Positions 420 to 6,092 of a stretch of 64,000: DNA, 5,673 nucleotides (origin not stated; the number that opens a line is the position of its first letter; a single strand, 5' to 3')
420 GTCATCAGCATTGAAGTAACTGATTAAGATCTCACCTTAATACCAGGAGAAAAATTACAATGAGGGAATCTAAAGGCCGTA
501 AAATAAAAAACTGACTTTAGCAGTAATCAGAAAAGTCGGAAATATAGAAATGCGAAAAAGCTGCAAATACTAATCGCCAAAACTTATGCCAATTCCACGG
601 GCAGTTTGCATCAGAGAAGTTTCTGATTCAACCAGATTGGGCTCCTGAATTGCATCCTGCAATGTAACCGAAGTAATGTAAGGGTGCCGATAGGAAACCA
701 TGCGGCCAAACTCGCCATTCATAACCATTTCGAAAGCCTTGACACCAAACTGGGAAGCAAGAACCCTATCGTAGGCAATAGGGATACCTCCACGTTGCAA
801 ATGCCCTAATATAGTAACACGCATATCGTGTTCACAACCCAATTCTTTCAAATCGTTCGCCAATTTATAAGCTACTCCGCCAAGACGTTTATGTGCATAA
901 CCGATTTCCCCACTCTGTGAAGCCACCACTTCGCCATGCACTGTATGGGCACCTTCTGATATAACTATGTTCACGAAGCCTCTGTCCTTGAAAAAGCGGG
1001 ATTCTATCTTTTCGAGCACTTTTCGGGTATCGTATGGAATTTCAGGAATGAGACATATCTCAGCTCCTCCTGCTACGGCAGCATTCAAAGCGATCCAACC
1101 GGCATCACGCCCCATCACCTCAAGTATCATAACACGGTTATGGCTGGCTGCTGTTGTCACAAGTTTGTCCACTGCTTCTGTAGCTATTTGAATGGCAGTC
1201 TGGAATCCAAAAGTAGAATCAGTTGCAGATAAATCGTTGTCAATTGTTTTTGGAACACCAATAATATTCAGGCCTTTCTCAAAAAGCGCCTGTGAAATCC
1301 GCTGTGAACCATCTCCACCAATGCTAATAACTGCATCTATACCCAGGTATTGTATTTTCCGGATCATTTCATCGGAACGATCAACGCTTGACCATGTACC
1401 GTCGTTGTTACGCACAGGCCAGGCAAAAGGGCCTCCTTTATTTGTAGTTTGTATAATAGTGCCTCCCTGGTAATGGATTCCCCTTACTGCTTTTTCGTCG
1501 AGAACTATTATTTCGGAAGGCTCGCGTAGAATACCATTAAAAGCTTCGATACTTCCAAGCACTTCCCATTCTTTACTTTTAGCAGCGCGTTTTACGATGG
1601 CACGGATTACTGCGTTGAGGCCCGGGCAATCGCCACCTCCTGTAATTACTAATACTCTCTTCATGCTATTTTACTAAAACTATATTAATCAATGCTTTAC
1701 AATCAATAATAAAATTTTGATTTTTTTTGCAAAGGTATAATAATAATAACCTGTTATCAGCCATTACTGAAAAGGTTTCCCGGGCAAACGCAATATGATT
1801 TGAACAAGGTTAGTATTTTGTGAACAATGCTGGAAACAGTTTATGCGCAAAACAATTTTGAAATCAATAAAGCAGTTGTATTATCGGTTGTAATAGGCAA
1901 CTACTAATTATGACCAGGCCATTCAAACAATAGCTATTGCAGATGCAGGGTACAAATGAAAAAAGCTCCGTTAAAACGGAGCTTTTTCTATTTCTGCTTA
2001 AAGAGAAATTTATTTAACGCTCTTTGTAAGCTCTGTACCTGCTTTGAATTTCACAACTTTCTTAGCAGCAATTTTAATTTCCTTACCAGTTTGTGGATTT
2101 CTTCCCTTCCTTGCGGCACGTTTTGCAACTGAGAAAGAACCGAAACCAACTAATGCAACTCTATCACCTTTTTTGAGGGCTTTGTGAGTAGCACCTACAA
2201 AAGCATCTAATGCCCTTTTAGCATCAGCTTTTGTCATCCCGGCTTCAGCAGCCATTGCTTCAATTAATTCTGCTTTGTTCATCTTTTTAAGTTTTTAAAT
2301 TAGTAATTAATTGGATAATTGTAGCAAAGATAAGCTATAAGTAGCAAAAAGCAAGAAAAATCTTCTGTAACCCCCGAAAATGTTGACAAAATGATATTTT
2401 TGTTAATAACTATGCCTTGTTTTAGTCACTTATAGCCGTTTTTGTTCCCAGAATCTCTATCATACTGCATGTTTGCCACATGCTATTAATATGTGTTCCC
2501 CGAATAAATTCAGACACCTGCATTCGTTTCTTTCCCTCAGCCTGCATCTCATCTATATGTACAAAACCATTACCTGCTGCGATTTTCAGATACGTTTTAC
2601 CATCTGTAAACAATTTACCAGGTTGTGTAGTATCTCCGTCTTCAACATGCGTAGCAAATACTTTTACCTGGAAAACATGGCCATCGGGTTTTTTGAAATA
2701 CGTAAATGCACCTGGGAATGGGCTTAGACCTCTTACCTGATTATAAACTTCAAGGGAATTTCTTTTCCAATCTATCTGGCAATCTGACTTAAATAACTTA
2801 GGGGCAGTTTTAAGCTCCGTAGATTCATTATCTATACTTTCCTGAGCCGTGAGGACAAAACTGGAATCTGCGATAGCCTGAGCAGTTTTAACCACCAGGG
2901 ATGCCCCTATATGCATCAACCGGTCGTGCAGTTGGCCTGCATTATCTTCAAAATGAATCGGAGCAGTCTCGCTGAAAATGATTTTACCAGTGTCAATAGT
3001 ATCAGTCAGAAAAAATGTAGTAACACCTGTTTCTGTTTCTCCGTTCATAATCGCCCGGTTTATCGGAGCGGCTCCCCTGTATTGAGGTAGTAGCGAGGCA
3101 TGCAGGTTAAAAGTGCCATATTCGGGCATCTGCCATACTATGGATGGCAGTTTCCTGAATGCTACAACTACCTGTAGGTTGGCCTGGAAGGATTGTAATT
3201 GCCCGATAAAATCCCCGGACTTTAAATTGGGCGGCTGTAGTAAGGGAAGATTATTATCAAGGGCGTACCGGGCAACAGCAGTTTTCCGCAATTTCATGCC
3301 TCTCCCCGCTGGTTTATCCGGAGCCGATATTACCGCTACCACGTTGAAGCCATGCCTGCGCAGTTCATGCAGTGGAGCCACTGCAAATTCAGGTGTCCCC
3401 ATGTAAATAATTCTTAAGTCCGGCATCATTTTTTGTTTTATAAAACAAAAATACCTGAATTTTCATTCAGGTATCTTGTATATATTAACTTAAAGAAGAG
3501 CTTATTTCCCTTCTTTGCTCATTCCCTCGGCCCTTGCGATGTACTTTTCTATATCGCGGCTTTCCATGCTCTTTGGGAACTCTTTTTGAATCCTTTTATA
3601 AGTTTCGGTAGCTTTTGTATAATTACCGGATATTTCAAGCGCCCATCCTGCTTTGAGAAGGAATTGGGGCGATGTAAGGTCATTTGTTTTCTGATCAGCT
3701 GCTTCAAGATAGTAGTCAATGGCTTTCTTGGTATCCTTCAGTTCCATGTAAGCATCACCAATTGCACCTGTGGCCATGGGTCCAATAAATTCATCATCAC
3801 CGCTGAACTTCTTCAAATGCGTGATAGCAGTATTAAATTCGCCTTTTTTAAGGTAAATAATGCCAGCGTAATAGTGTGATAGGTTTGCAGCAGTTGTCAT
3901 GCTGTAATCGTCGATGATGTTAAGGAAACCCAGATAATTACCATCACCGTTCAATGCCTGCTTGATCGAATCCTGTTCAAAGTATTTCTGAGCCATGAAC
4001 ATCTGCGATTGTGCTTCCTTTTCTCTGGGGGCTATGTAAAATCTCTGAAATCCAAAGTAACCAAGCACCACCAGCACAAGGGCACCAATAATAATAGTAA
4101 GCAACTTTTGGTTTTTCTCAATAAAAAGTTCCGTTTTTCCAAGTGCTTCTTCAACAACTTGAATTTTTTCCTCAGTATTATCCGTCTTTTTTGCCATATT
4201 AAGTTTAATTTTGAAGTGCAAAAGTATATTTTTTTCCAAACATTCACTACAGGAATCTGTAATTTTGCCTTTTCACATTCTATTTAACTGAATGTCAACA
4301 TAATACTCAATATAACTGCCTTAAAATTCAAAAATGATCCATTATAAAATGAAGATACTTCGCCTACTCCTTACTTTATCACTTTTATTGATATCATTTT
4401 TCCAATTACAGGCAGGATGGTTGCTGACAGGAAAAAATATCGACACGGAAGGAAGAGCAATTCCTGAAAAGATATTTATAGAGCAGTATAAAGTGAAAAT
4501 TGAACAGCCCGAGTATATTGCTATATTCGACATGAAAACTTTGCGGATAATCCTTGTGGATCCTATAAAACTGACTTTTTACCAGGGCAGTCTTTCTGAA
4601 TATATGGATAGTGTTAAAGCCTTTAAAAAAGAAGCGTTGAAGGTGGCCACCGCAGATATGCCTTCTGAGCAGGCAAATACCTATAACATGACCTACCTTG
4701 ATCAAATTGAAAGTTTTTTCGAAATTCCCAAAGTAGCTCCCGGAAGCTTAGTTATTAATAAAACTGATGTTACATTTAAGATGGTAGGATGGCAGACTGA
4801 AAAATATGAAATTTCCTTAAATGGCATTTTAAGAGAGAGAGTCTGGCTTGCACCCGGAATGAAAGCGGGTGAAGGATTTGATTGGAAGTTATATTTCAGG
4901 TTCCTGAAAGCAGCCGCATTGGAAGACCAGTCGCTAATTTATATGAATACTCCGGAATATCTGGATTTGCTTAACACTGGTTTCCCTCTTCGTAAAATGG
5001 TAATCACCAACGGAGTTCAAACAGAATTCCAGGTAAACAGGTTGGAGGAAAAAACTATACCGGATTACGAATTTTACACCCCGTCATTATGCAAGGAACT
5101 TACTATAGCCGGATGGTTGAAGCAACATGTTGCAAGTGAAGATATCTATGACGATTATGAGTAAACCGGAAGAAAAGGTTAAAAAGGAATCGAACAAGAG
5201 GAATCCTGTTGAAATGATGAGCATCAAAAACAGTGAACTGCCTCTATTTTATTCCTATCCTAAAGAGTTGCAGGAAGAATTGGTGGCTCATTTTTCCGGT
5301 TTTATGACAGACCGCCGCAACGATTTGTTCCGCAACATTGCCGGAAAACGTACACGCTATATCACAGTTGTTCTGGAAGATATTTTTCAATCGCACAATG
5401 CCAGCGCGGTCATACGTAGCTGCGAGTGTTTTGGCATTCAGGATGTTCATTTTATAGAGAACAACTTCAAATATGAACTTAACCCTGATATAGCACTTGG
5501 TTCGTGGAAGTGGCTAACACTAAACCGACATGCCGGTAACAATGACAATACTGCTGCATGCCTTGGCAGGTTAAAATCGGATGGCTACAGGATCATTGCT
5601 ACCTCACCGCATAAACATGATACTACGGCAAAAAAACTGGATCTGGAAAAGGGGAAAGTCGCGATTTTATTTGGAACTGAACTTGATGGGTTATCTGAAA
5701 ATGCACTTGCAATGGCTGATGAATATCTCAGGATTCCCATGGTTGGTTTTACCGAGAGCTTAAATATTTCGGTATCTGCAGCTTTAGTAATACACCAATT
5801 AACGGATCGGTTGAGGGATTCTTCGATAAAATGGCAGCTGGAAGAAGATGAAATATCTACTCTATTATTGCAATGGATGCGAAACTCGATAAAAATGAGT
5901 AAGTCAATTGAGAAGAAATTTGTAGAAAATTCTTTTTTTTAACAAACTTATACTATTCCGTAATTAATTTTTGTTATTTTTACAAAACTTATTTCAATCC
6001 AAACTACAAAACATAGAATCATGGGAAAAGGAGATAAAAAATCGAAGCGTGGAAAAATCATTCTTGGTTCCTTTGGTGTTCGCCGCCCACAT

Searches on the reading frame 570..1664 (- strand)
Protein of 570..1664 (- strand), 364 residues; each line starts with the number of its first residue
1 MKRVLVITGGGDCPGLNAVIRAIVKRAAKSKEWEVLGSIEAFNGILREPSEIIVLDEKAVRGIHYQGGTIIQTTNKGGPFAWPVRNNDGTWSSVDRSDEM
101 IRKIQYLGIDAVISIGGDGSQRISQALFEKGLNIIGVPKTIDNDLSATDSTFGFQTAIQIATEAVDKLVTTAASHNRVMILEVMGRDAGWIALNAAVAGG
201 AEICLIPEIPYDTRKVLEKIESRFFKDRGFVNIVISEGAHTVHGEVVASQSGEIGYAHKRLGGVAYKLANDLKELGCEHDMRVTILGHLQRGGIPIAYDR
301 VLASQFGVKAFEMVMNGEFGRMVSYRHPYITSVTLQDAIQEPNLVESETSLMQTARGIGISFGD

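Call 59: search_protein_families(library=pfam, proteins=[window:570-1664:-], max_evalue=0.00001)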
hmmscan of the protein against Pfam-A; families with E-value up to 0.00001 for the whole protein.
window:570-1664:- (364 aa): 1 family
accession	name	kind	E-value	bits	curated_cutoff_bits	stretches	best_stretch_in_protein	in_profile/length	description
PF00365.25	PFK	-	1e-92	310.9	30.9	1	3-313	1-276/277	Phosphofructokinase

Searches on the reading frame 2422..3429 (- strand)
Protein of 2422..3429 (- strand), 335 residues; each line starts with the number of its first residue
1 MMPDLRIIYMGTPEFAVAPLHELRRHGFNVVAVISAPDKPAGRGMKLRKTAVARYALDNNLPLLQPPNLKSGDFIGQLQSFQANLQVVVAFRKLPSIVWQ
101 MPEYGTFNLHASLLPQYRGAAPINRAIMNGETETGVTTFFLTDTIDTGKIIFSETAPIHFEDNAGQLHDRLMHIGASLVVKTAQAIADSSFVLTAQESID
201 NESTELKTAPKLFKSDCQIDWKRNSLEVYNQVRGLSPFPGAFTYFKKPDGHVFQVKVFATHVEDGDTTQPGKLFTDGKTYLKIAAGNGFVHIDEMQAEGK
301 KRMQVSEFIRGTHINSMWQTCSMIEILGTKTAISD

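Call 59: search_protein_families(library=pfam, proteins=[window:2422-3429:-], max_evalue=0.00001)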
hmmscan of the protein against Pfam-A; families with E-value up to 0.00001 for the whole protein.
window:2422-3429:- (335 aa): 2 families
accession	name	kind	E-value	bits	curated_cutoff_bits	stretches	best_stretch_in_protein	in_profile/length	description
PF00551.24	Formyl_trans_N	-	5.5e-34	117.9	26.1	1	6-181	2-179/181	Formyl transferase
PF02911.23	Formyl_trans_C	-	4.3e-23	81.8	21.1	1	211-311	1-98/100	Formyl transferase, C-terminal domain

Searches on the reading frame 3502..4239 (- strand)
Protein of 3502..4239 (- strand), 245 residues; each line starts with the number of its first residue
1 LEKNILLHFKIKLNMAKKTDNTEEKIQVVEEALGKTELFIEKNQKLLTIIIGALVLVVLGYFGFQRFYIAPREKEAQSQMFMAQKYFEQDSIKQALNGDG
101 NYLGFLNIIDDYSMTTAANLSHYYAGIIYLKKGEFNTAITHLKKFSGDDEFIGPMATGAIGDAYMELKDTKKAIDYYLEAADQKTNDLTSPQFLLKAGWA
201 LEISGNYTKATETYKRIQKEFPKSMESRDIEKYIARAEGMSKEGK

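Call 59: search_protein_families(library=pfam, proteins=[window:3502-4239:-], max_evalue=0.00001)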
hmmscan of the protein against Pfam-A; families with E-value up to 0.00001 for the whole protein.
window:3502-4239:- (245 aa): 7 families
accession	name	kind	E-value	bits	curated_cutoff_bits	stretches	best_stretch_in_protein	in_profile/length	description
PF07719.23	TPR_2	-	9.1e-12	44.6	27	0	160-182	7-29/34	Tetratricopeptide repeat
PF13174.12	TPR_6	-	1.1e-10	41.8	26.3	0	194-224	3-33/33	Tetratricopeptide repeat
PF00515.34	TPR_1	-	3.7e-08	33.3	27.8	0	160-180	7-27/34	Tetratricopeptide repeat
PF13432.12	TPR_16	-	2e-07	31.7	32.7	0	126-185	4-62/65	Tetratricopeptide repeat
PF13428.12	TPR_14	-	4.1e-07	30.5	23.5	0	192-226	2-36/44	Tetratricopeptide repeat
PF13181.12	TPR_8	-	2.9e-06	27.4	25.7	0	159-182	6-29/34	Tetratricopeptide repeat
PF13176.12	TPR_7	-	8.5e-06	25.9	27.9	0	158-185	3-32/36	Tetratricopeptide repeat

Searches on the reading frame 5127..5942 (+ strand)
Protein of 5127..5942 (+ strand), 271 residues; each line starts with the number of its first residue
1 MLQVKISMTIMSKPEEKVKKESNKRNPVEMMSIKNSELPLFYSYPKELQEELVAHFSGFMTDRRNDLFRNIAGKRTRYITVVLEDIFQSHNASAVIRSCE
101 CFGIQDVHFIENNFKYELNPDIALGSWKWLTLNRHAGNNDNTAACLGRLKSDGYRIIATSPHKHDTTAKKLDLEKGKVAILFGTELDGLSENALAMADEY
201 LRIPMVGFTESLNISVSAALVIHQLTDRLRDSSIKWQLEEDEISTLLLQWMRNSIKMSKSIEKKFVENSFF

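Call 59: search_protein_families(library=pfam, proteins=[window:5127-5942:+], max_evalue=0.00001)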
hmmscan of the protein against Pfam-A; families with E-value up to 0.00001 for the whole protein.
window:5127-5942:+ (271 aa): 1 family
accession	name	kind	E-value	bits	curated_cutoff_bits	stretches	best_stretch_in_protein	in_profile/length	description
PF00588.24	SpoU_methylase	-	6.2e-31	107.8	29.7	1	79-222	2-141/142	SpoU rRNA Methylase family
